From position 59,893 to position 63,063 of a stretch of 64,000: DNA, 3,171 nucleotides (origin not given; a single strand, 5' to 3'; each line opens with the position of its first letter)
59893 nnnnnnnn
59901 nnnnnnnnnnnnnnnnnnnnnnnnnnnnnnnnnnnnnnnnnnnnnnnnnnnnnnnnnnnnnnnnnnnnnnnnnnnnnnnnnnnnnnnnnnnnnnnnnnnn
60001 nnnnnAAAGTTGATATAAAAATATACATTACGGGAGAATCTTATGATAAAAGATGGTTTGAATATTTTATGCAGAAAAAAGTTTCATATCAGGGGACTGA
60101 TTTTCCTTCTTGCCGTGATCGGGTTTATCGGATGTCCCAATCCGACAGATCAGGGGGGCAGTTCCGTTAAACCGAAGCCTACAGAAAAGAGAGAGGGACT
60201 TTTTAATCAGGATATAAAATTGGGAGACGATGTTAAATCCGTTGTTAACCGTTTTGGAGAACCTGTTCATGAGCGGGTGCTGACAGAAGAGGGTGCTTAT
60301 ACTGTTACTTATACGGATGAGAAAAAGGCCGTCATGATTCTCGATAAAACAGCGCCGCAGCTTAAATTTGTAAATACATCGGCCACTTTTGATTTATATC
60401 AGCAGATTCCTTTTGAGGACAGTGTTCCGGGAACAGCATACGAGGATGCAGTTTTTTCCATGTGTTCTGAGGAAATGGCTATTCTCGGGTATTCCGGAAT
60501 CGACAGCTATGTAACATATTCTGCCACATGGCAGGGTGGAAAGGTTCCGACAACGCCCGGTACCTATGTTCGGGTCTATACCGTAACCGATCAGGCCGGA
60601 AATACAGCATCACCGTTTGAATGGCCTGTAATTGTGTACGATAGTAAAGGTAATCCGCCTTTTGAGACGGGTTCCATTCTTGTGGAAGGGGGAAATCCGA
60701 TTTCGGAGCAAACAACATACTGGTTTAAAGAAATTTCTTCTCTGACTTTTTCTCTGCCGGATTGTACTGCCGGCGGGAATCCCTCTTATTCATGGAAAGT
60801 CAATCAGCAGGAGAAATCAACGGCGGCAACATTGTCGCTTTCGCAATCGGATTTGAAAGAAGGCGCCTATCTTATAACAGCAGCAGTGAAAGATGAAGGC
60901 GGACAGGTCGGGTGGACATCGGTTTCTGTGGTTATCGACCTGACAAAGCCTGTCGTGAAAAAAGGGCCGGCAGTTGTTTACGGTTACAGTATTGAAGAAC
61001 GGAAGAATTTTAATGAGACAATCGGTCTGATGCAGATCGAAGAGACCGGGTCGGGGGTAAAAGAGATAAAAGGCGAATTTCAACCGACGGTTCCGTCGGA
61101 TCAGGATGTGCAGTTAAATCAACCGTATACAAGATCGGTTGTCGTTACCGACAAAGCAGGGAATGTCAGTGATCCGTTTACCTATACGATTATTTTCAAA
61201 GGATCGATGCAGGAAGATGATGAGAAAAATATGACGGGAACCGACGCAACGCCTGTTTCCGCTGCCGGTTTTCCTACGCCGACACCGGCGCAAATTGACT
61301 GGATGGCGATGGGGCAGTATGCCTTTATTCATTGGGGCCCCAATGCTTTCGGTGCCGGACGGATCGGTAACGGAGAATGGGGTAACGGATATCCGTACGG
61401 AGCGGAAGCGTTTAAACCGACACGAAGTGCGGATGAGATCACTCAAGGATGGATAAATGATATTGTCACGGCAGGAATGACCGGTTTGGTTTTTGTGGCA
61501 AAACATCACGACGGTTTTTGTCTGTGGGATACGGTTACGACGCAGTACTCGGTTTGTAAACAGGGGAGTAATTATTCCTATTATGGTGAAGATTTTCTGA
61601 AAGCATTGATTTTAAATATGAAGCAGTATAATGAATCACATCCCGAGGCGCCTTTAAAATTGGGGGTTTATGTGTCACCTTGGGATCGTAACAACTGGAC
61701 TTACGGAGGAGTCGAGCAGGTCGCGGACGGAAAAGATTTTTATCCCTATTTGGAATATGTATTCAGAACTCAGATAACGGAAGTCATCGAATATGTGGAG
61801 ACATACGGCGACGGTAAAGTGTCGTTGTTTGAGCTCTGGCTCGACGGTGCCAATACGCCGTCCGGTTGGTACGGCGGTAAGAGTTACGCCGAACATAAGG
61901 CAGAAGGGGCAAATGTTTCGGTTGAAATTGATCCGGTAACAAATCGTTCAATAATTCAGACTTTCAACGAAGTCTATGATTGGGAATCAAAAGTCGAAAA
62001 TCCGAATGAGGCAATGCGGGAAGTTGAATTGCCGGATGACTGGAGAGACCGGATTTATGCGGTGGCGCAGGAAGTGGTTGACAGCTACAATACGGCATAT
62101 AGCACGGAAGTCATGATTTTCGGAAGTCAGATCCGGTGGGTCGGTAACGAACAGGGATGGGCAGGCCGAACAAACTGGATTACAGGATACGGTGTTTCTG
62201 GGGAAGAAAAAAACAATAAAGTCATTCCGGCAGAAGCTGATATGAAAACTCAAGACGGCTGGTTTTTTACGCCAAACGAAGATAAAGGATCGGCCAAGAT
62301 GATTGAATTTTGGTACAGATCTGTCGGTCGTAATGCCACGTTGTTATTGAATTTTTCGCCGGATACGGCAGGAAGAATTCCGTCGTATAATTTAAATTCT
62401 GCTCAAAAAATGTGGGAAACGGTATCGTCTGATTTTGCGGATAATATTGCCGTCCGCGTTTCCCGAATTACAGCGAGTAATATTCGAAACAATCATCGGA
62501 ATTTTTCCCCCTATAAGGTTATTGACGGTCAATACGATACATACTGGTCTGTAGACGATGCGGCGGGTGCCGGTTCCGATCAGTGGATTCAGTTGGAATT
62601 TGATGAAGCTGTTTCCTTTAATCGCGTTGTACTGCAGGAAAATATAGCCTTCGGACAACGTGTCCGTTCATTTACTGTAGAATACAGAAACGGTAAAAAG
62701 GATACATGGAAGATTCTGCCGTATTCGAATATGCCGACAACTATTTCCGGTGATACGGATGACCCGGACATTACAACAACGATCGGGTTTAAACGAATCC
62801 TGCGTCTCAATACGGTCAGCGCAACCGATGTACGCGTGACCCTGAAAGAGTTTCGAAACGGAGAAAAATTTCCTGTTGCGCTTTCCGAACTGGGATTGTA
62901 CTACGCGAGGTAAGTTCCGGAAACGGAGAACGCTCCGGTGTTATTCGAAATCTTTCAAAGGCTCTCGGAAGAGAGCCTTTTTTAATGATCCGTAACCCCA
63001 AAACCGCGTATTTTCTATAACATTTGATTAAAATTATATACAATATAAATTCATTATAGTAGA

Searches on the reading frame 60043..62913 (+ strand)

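Call 63: search_protein_families(library=pfam, proteins=[window:60043-62913:+], max_evalue=0.00001)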
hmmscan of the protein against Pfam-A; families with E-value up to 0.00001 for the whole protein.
window:60043-62913:+ (956 aa): 4 families
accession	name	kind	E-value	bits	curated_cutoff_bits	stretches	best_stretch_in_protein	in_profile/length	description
PF01120.23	Alpha_L_fucos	-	1.3e-15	58.2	25.2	1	467-790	96-336/345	Alpha-L-fucosidase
PF00754.31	F5_F8_type_C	-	2.4e-13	50.7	28.2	1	809-936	2-114/127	F5/8 type C domain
PF22633.2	F5_F8_type_C_2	-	2.8e-09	37.9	27.8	1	825-896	1-69/91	NedA-like, galactose-binding domain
PF19077.6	Big_13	-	2.9e-09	37.8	27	0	257-299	57-101/102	Bacterial Ig-like domain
